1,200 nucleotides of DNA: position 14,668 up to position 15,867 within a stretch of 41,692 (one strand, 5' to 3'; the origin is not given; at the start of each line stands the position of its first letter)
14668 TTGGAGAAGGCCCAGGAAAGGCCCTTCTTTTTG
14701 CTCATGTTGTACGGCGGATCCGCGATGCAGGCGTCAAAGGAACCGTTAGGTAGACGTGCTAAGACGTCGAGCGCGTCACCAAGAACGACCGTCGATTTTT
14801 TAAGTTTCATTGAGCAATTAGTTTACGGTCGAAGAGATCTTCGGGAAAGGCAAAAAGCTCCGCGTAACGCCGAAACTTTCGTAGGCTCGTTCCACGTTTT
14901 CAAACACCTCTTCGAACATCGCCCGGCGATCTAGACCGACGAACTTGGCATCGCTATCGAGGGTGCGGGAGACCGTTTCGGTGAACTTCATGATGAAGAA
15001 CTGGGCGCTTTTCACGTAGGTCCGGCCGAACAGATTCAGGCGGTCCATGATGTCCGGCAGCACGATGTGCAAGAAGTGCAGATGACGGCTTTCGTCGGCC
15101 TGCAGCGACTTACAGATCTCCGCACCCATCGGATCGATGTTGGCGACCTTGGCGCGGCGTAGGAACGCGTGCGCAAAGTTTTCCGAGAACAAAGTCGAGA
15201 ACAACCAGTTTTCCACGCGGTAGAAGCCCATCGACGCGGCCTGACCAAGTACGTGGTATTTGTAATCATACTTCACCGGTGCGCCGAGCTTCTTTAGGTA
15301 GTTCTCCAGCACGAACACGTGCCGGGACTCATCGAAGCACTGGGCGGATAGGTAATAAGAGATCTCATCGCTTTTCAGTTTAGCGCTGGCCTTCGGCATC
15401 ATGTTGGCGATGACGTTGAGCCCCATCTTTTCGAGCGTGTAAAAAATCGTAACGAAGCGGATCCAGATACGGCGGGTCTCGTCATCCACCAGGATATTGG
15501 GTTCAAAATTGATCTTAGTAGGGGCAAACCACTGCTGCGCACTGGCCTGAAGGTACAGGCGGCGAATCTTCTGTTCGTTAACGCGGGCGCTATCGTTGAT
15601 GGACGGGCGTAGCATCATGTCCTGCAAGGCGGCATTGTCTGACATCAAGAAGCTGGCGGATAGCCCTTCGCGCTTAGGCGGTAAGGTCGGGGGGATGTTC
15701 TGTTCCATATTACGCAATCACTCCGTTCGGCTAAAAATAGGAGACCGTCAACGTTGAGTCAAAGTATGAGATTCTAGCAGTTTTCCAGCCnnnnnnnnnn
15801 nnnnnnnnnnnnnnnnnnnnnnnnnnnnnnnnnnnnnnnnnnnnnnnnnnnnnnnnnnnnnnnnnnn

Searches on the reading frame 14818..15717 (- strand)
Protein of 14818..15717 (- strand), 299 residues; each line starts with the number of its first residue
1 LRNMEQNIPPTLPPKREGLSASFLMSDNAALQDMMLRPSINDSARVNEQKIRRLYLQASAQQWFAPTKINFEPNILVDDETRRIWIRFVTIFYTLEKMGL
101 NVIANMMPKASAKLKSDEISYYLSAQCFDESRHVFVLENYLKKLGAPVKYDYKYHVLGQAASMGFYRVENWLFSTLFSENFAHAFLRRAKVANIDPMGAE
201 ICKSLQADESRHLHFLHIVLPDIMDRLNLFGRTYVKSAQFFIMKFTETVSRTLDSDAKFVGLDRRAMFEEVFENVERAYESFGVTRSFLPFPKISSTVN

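Call 3: search_protein_families(library=pfam, proteins=[window:14818-15717:-], max_evalue=0.01)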
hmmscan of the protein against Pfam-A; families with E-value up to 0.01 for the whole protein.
window:14818-15717:- (299 aa): 1 family
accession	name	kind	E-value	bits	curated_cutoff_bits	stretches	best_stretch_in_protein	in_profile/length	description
PF11583.14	AurF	-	2e-09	37.4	29.6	1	102-265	86-251/282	P-aminobenzoate N-oxygenase AurF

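Call 4: search_protein_families(library=ncbifam, proteins=[window:14818-15717:-], max_evalue=0.01)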
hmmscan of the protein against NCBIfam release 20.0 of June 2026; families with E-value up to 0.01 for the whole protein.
window:14818-15717:- (299 aa): 4 families
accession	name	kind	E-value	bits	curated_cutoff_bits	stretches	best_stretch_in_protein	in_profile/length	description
TIGR02029.1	AcsF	equivalog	4.6e-06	26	192.5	0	190-245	98-153/337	magnesium-protoporphyrin IX monomethyl ester (oxidative) cyclase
NF006200.0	PRK08326.1-3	equivalog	7.2e-05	22.2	194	0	53-154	33-136/321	R2-like ligand-binding oxidase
NF010172.0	PRK13654.1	subfamily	9.6e-05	21.7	391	0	77-181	82-180/361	magnesium-protoporphyrin IX monomethyl ester cyclase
NF007186.0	PRK09614.1-5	equivalog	0.002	17.3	237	1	89-156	61-127/328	ribonucleotide-diphosphate reductase subunit beta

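Call 7: find_homologous_proteins(query=window:14818-15708:-, max_evalue=0.001)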
Query window:14818-15708:- (296 aa): 130 proteins with E <= 0.001 among 1274 candidates; the best 120 are listed.
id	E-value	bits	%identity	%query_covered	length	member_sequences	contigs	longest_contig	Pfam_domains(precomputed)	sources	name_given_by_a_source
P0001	8.2e-195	664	100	100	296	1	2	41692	PF11583.15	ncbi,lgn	-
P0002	1.0e-185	634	96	100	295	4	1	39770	PF11583.15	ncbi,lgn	-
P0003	2.2e-170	584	88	99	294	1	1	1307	PF11583.15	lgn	-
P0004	2.7e-167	573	87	99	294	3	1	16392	PF11583.15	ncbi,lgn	-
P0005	9.7e-159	545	83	98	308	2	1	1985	PF11583.15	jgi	jgi:hypothetical protein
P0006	4.4e-151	520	86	87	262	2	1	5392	PF11583.15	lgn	-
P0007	1.4e-145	502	76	98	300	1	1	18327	PF11583.15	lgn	-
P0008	6.0e-143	494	76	93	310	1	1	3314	PF11583.15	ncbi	-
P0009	5.4e-139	481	74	94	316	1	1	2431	PF11583.15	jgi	jgi:hypothetical protein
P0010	3.1e-136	472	75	92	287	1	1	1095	PF11583.15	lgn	-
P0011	4.6e-136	471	71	98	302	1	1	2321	PF11583.15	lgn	-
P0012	1.8e-132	459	70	94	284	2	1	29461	PF11583.15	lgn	-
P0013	2.8e-132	459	73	94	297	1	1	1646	PF11583.15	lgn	-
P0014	9.0e-132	457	71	95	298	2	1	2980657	PF11583.15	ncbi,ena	-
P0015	1.3e-131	456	69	99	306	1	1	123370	PF11583.15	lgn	-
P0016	2.1e-131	456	73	93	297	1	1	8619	PF11583.15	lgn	-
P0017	3.2e-131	455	69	97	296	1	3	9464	PF00268.28,PF11583.15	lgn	-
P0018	2.7e-130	452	66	99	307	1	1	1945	PF11583.15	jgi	jgi:P-aminobenzoate N-oxygenase AurF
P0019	1.2e-129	450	69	93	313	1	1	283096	PF00268.28,PF11583.15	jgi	-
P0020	2.8e-128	445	66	99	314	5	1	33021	PF11583.15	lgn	-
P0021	3.1e-128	445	67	98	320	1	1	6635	PF11583.15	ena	-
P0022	3.6e-128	445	65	97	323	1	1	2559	PF00268.28,PF11583.15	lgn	-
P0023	3.8e-128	445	68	98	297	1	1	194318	PF11583.15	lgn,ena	-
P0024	6.9e-128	444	68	99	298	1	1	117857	PF00268.28,PF11583.15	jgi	-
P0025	8.5e-128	444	69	94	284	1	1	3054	PF11583.15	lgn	-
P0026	1.1e-127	443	69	94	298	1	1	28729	PF00268.28,PF11583.15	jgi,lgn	-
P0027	1.2e-127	443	74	88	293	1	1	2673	PF11583.15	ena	-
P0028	1.4e-127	443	68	96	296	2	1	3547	PF00268.28,PF11583.15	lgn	-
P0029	1.4e-127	443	69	96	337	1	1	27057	PF00268.28,PF11583.15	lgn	-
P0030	1.9e-127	443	70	93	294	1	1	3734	PF11583.15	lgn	-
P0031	3.1e-127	442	70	91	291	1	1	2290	PF11583.15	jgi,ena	-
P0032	5.1e-127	441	68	99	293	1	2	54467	PF11583.15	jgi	jgi:P-aminobenzoate N-oxygenase AurF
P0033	5.6e-127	441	68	99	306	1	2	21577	PF11583.15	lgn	-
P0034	8.8e-127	441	66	99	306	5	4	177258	PF11583.15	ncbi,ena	-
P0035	1.4e-126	440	68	96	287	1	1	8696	PF11583.15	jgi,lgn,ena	-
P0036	3.6e-126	439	69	93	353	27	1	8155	PF11583.15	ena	-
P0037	5.1e-126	438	65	99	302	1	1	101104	PF11583.15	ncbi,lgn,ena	-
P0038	6.7e-126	438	70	90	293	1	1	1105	PF11583.15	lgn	-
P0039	1.5e-125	437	68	94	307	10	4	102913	PF11583.15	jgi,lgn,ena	jgi:hypothetical protein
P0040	1.9e-125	436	66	97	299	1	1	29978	PF00268.28,PF11583.15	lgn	-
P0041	2.0e-125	436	74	87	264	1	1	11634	PF11583.15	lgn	-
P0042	2.9e-125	436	67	99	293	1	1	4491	PF11583.15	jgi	jgi:P-aminobenzoate N-oxygenase AurF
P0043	3.0e-125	436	69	93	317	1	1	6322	PF11583.15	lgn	-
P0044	1.6e-124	433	71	93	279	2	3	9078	PF11583.15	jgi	jgi:hypothetical protein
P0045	2.8e-124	432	66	93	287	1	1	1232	PF11583.15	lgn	-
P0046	1.0e-123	431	70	93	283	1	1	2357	PF11583.15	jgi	-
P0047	1.7e-123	430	65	94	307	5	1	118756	PF11583.15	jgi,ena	jgi:hypothetical protein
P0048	2.2e-123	429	68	93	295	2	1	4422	PF11583.15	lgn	-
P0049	2.3e-123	429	68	95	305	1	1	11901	PF11583.15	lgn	-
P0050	7.2e-123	428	68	93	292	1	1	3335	PF00268.28,PF11583.15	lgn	-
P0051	8.3e-123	428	66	100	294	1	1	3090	PF11583.15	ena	-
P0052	8.8e-123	427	68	93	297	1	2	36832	PF11583.15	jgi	jgi:hypothetical protein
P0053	1.0e-122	427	66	94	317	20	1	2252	PF11583.15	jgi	jgi:P-aminobenzoate N-oxygenase AurF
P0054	1.1e-122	427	68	95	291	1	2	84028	PF11583.15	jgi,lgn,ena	-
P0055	2.4e-122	426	67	93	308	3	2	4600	PF11583.15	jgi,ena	jgi:hypothetical protein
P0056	1.4e-121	423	64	99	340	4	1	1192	PF11583.15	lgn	-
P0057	1.4e-121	423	65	97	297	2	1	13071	PF11583.15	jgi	-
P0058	2.6e-121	423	66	94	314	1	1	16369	PF11583.15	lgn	-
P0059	4.3e-121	422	65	96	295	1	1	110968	PF11583.15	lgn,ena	-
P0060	1.5e-120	420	65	98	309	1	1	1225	PF11583.15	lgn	-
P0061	2.0e-120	420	68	93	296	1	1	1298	PF11583.15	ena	-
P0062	2.5e-120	419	66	97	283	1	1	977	PF00268.28,PF11583.15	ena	-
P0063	1.9e-119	417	68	88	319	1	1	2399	PF11583.15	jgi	-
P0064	2.0e-119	416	64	99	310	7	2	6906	PF11583.15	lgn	-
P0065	8.6e-119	414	64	93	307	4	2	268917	PF11583.15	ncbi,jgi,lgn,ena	-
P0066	1.1e-118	414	63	94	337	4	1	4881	PF11583.15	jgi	-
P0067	1.8e-118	413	66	92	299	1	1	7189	PF11583.15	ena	-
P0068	1.1e-117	411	64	98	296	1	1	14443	PF11583.15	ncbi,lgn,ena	-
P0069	1.5e-117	410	67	88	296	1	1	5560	PF11583.15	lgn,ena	-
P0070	1.8e-117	410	66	88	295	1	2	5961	PF11583.15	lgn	-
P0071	3.8e-117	409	62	99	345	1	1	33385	PF11583.15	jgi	jgi:hypothetical protein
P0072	6.4e-117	408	65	93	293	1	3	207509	PF11583.15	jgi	jgi:hypothetical protein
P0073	7.8e-117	408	63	94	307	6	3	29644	PF11583.15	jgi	-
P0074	4.6e-116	405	63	93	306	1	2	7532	PF11583.15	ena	-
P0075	9.9e-116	404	63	98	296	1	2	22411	PF11583.15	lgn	-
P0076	2.1e-115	403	61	97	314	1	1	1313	PF11583.15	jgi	-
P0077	4.0e-115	402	62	99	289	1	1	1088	PF11583.15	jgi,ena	-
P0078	2.4e-114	400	65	92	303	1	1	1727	PF11583.15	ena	-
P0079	2.6e-113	396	62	93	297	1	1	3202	PF11583.15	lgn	-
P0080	1.2e-110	388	60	93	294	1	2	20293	PF11583.15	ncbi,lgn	-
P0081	1.2e-110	388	63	94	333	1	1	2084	PF11583.15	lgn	-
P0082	1.3e-110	388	57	99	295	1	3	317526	PF11583.15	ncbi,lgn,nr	ncbi:MAG: diiron oxygenase [Deltaproteobacteria bacterium]|nr:diiron oxygenase [Deltaproteobacteria 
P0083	8.1e-110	385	60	99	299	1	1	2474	PF11583.15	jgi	-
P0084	4.3e-109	383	64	87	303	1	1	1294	PF11583.15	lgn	-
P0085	9.3e-109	381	58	100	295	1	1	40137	PF11583.15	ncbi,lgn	-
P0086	2.9e-108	380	59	96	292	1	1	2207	PF11583.15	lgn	-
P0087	7.3e-108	379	57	99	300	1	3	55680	PF11583.15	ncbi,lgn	-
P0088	8.0e-108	378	56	100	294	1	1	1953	PF11583.15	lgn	-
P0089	4.1e-107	376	65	85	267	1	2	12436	PF11583.15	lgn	-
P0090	9.3e-107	375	60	90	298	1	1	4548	PF11583.15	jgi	jgi:hypothetical protein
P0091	1.7e-106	374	61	93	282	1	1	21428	PF11583.15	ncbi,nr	ncbi:MAG: ferritin-like domain-containing protein [Deltaproteobacteria bacterium]|nr:ferritin-like d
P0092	1.2e-105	371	62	90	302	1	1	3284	PF11583.15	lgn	-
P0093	1.9e-105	371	63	88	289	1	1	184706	PF11583.15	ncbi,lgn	-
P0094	3.2e-105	370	57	94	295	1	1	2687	PF11583.15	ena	-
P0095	5.0e-105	369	63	85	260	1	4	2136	PF11583.15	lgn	-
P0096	7.6e-105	369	58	97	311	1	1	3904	PF11583.15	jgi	jgi:hypothetical protein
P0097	1.6e-104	368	62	88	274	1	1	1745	PF11583.15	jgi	jgi:hypothetical protein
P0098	7.0e-104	365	59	91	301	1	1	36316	PF11583.15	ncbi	-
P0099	1.2e-103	365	63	89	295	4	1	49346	PF11583.15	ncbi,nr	ncbi:MAG: ferritin-like domain-containing protein [Bdellovibrionales bacterium]|nr:ferritin-like dom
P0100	1.8e-103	364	55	98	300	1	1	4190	PF11583.15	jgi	-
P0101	4.2e-103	363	62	85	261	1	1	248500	PF11583.15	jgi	-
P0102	9.2e-102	358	78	68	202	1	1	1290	PF11583.15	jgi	jgi:hypothetical protein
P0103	3.5e-101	357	58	89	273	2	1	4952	PF11583.15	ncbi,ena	-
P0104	8.2e-101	355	61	84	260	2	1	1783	PF11583.15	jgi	-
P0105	9.1e-101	355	57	93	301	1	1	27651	PF11583.15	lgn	-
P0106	9.5e-101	355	60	86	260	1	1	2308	PF11583.15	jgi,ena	-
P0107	1.4e-100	355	60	85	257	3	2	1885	PF11583.15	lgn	-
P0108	4.6e-100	353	61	86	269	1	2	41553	PF11583.15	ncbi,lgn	-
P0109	7.8e-100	352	59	88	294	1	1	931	PF11583.15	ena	-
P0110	1.4e-99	351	59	91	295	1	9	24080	PF11583.15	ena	-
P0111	6.5e-95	336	59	87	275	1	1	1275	PF11583.15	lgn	-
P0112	5.0e-94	333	54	88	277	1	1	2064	PF11583.15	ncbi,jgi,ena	jgi:hypothetical protein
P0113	1.4e-93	332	60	83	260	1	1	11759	PF11583.15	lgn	-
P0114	6.2e-92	326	54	92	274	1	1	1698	PF11583.15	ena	-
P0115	7.1e-92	326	55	91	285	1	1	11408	PF11583.15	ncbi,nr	ncbi:MAG: ferritin-like domain-containing protein [Bdellovibrionales bacterium]|nr:ferritin-like dom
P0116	1.2e-91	325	54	87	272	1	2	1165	PF11583.15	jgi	-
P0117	1.3e-91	325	71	69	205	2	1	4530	PF11583.15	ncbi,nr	ncbi:MAG: ferritin-like domain-containing protein, partial [Proteobacteria bacterium]|nr:ferritin-li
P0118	5.9e-91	323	54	91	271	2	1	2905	PF11583.15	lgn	-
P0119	1.1e-90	322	55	90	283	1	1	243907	PF11583.15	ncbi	ncbi:MAG: ferritin-like domain-containing protein [Bdellovibrionota bacterium]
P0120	1.6e-90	322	55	87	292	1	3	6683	PF11583.15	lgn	-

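Call 8: find_encoding_contigs(protein=P0014, flank=8000, max_places=2)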
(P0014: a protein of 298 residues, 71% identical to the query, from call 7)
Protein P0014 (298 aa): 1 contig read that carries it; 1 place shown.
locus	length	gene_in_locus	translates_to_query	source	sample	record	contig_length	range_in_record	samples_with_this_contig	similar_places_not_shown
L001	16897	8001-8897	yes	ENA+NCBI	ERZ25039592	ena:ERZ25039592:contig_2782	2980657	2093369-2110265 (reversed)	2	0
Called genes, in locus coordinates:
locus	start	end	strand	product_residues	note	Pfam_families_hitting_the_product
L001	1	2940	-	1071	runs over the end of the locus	PF13715:CarbopepD_reg_2 (faint), PF13620:CarboxypepD_reg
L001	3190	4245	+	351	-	PF01636:APH, PF02958:EcKL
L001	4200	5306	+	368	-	PF00483:NTP_transferase, PF12804:NTP_transf_3 (weak)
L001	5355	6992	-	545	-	-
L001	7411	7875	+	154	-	PF02580:Tyr_Deacylase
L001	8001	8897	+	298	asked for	PF11583:AurF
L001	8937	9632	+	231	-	-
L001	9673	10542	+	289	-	PF01555:N6_N4_Mtase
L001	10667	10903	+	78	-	PF13370:Fer4_13, PF13459:Fer4_15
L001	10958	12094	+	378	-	PF02595:Gly_kinase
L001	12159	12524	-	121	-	PF13183:Fer4_8 (faint), PF25160:LdpA_Fe-S-bd (faint), PF14697:Fer4_21, PF12838:Fer4_7, PF13187:Fer4_9 (weak), PF00037:Fer4, PF12797:Fer4_2 (weak), PF12837:Fer4_6 (weak), +2 more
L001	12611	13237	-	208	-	PF21948:LplA-B_cat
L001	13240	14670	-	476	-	PF00890:FAD_binding_2 (weak), PF01134:GIDA (faint), PF01266:DAO (faint), PF07992:Pyr_redox_2, PF13450:NAD_binding_8 (weak), PF13738:Pyr_redox_3, PF00070:Pyr_redox, PF02852:Pyr_redox_dim, +2 more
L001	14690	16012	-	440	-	PF00364:Biotin_lipoyl, PF25919:BSH_CusB (weak), PF02817:E3_binding, PF00198:2-oxoacid_dh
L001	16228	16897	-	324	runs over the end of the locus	PF02779:Transket_pyr, PF02780:Transketolase_C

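Call 9: find_encoding_contigs(protein=P0082, flank=8000, max_places=2)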
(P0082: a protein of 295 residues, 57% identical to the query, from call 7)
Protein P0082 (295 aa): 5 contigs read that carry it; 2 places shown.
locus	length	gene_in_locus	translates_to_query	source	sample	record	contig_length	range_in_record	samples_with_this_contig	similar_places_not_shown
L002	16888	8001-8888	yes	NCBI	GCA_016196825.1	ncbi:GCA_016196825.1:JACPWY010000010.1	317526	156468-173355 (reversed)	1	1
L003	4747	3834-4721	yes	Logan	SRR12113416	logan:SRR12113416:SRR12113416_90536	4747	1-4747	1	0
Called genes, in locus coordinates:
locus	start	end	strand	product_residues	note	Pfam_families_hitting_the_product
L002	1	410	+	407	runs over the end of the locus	PF01464:SLT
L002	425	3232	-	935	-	-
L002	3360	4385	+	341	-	PF01636:APH, PF02958:EcKL (weak)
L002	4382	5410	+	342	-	PF00483:NTP_transferase, PF12804:NTP_transf_3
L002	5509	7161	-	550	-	-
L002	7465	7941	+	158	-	PF02580:Tyr_Deacylase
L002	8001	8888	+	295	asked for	PF11583:AurF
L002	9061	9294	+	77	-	PF13459:Fer4_15, PF13370:Fer4_13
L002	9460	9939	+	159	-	-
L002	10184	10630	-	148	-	-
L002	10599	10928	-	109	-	PF14076:DUF4258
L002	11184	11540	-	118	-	PF13237:Fer4_10 (weak), PF14697:Fer4_21, PF12838:Fer4_7, PF13187:Fer4_9 (weak), PF12797:Fer4_2, PF00037:Fer4, PF12837:Fer4_6 (weak), PF13237:Fer4_10 (weak), +5 more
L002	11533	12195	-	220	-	PF21948:LplA-B_cat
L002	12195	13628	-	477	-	PF00890:FAD_binding_2 (weak), PF01134:GIDA (weak), PF01266:DAO (faint), PF07992:Pyr_redox_2, PF12831:FAD_oxidored (weak), PF13738:Pyr_redox_3 (weak), PF00070:Pyr_redox, PF02852:Pyr_redox_dim, +3 more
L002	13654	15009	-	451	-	PF00364:Biotin_lipoyl, PF25917:BSH_RND (faint), PF25919:BSH_CusB (weak), PF25984:BSH_YknX (faint), PF25997:BSH_YhbJ (weak), PF02817:E3_binding, PF00198:2-oxoacid_dh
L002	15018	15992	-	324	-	PF02779:Transket_pyr, PF02780:Transketolase_C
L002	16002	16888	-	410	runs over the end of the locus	PF00676:E1_dh, PF02775:TPP_enzyme_C (faint)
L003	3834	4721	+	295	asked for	PF11583:AurF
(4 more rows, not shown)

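Call 10: find_encoding_contigs(protein=P0119, flank=8000, max_places=2)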
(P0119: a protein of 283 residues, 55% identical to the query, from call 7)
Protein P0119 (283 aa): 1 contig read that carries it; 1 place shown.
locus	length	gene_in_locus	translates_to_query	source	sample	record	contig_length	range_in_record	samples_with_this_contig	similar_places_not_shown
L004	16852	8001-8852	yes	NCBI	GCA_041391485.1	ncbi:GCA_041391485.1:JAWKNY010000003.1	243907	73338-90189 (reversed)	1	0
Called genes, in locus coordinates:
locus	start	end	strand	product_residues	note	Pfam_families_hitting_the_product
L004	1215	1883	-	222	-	PF17827:PrmC_N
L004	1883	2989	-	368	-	PF03462:PCRF, PF00472:RF-1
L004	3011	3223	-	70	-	PF01197:Ribosomal_L31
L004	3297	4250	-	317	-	PF00437:T2SSE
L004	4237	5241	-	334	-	PF13629:T2SS-T3SS_pil_N, PF00263:Secretin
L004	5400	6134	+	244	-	PF00027:cNMP_binding, PF13545:HTH_Crp_2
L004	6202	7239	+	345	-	PF14696:Glyoxalase_5, PF13669:Glyoxalase_4 (faint), PF00903:Glyoxalase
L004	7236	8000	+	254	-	PF00351:Biopterin_H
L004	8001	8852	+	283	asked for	PF11583:AurF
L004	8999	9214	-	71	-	-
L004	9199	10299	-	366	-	PF04932:Wzy_C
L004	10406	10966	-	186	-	-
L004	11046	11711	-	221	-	PF00089:Trypsin, PF13365:Trypsin_2 (faint)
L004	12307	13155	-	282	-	-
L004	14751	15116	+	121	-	PF00581:Rhodanese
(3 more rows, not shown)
